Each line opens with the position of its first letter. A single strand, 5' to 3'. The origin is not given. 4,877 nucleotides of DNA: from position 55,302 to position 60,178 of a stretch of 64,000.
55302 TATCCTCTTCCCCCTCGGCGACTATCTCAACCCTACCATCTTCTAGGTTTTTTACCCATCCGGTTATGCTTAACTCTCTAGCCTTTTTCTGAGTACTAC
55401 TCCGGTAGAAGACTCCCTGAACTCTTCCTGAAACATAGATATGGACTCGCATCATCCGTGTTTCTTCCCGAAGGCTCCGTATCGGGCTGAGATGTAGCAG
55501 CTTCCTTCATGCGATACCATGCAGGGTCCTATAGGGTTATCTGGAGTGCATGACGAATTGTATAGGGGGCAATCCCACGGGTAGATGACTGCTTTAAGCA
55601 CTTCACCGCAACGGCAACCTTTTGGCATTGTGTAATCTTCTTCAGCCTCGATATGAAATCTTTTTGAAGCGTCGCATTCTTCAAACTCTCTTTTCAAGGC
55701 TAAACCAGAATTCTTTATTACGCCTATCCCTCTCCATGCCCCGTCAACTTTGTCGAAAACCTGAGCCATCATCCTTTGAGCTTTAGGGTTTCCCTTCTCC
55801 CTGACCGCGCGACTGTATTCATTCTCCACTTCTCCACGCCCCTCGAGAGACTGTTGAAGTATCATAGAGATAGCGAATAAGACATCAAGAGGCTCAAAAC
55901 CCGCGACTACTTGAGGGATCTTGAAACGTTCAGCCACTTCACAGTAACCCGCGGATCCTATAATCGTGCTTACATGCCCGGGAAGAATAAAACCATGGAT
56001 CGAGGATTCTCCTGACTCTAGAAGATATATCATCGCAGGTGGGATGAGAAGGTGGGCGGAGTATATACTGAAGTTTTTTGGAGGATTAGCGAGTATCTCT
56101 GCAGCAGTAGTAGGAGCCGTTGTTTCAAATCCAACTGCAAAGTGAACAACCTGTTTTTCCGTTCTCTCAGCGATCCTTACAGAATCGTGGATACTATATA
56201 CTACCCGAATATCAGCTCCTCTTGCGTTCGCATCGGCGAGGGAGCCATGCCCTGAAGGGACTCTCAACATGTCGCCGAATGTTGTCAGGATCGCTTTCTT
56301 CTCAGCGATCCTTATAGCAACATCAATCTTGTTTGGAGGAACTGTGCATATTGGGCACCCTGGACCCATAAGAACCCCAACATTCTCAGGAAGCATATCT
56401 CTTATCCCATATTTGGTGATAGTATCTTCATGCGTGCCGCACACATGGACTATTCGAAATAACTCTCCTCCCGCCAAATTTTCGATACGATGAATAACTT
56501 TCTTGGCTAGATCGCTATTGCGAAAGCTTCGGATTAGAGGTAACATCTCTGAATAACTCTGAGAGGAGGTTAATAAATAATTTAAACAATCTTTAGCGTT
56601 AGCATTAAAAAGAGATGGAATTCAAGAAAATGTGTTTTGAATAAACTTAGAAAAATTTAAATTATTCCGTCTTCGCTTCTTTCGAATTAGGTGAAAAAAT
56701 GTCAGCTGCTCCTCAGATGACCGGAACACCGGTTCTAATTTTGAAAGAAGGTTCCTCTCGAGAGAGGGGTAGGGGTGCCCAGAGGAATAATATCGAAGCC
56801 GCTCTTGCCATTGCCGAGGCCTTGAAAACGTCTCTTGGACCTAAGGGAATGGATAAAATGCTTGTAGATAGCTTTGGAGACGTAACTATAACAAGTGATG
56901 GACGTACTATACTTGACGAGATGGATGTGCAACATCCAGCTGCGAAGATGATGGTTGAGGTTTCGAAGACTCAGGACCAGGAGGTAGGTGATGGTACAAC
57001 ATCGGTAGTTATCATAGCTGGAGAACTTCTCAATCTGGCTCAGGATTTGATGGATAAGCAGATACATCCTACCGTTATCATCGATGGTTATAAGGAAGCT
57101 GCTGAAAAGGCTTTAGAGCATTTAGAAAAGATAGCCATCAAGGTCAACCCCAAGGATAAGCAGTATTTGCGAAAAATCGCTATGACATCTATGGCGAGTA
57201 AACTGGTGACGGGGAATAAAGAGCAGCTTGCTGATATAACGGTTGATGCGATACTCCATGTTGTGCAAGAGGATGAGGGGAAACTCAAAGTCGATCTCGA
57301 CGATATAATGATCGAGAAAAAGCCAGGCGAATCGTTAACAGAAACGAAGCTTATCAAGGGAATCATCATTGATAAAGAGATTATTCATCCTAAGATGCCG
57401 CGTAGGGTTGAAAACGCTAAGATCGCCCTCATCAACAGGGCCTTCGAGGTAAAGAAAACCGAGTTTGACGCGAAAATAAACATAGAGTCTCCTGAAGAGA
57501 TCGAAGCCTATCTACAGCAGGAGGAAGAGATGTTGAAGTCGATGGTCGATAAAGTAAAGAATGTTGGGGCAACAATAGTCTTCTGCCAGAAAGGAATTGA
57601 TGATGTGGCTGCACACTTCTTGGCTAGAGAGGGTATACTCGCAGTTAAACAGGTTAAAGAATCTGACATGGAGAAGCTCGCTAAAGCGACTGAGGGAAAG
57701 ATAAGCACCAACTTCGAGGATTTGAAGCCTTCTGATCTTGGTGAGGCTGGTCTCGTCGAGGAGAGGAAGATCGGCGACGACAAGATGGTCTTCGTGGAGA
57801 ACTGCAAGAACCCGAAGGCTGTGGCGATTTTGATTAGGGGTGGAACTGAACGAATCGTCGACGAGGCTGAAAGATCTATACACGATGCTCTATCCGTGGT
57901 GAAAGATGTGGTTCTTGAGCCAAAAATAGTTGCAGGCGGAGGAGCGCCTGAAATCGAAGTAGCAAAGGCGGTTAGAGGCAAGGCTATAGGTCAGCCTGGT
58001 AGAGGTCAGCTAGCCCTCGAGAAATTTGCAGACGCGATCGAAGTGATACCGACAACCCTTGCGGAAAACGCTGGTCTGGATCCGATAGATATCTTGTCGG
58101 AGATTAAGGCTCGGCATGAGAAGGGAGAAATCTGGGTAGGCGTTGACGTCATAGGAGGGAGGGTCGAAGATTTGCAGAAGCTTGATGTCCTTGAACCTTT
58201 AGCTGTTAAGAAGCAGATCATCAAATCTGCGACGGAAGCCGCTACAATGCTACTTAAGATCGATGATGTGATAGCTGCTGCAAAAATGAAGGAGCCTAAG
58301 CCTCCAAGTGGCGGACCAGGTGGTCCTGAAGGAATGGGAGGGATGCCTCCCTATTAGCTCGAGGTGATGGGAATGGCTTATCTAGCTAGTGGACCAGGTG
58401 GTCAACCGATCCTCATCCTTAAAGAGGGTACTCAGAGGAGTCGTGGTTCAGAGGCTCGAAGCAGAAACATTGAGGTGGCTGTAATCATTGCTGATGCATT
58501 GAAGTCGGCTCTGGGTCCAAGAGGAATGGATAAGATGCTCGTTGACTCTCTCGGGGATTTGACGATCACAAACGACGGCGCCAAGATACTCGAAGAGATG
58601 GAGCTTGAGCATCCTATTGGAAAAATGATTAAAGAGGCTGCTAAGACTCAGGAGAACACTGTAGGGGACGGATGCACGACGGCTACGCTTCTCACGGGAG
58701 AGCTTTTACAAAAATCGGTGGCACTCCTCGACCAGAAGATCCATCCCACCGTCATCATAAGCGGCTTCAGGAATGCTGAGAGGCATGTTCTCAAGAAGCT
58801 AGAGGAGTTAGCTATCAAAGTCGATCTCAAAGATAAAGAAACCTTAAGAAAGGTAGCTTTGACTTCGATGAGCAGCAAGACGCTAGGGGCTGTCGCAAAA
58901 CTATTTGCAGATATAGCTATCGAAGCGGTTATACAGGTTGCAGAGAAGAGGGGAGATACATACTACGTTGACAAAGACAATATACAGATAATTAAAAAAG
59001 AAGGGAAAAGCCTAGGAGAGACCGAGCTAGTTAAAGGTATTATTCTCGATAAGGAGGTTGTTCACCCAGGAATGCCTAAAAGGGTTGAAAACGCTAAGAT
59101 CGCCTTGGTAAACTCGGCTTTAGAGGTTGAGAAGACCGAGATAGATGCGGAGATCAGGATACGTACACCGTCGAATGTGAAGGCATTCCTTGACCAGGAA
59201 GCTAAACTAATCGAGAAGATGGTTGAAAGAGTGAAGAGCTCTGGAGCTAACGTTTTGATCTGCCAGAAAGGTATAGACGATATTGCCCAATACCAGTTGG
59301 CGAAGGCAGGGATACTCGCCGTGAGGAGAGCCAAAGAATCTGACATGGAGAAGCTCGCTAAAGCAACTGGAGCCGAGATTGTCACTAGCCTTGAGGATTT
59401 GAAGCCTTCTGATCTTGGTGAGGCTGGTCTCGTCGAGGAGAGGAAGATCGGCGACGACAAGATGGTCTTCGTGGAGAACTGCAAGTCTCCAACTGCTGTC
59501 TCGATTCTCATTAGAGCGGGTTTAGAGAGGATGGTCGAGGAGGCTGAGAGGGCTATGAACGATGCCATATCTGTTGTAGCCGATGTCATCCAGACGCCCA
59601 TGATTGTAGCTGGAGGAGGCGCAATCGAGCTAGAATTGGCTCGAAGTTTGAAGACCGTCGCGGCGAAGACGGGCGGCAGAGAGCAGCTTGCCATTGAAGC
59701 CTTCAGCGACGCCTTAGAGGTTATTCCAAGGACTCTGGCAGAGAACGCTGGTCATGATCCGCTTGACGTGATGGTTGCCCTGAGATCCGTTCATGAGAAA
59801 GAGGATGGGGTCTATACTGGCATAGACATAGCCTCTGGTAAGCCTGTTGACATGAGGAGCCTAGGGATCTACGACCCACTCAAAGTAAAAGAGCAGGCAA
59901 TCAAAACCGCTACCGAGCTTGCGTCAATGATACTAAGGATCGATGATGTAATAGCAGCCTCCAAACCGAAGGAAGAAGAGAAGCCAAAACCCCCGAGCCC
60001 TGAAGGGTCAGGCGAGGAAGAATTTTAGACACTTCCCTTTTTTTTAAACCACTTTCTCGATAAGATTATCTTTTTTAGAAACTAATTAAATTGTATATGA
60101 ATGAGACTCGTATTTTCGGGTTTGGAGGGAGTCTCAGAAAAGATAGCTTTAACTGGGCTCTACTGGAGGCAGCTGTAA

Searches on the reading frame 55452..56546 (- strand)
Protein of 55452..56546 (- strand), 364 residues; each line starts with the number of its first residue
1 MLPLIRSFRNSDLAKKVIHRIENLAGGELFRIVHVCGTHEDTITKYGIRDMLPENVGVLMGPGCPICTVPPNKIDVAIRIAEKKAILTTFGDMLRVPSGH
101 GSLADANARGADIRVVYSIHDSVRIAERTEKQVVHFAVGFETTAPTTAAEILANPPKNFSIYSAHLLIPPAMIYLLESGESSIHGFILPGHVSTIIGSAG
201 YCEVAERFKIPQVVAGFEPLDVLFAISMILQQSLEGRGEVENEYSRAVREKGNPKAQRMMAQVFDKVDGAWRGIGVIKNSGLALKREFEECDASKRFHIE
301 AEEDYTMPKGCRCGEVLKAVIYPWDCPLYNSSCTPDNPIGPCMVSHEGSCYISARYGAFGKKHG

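Call 27: search_protein_families(library=pfam, proteins=[window:55452-56546:-], max_evalue=0.00001)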
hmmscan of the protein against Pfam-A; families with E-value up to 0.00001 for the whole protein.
window:55452-56546:- (364 aa): 1 family
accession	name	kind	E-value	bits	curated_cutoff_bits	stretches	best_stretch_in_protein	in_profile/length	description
PF01924.21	HypD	-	4.5e-138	460.6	25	1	13-357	2-351/351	Hydrogenase formation hypA family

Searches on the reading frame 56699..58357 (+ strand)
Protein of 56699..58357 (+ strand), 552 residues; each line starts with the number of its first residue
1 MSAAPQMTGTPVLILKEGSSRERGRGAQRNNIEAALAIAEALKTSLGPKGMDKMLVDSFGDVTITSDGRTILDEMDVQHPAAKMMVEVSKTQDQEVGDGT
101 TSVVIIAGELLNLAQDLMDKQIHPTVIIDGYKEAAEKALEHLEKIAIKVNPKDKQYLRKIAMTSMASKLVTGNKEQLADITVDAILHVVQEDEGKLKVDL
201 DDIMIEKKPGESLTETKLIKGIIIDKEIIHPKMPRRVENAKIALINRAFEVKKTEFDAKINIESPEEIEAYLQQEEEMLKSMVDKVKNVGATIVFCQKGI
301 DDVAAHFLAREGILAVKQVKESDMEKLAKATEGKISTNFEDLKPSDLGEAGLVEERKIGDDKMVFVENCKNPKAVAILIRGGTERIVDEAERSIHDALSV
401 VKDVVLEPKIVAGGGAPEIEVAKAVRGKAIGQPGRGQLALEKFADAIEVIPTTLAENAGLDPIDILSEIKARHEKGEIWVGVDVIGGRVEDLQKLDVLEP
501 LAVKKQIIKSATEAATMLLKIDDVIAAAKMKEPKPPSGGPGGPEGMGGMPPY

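Call 27: search_protein_families(library=pfam, proteins=[window:56699-58357:+], max_evalue=0.00001)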
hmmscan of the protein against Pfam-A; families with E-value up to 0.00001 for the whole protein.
window:56699-58357:+ (552 aa): 1 family
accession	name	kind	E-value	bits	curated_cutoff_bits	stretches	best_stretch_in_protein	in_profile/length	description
PF00118.29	Cpn60_TCP1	-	1.5e-186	621.4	34.3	1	38-528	1-489/490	TCP-1/cpn60 chaperonin family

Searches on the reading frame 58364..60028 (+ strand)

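Call 27: search_protein_families(library=pfam, proteins=[window:58364-60028:+], max_evalue=0.00001)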
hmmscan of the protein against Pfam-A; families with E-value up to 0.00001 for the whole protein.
window:58364-60028:+ (554 aa): 1 family
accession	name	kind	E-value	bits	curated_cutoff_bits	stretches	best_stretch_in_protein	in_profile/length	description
PF00118.29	Cpn60_TCP1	-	5.4e-178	593.1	34.3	1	42-533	1-489/490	TCP-1/cpn60 chaperonin family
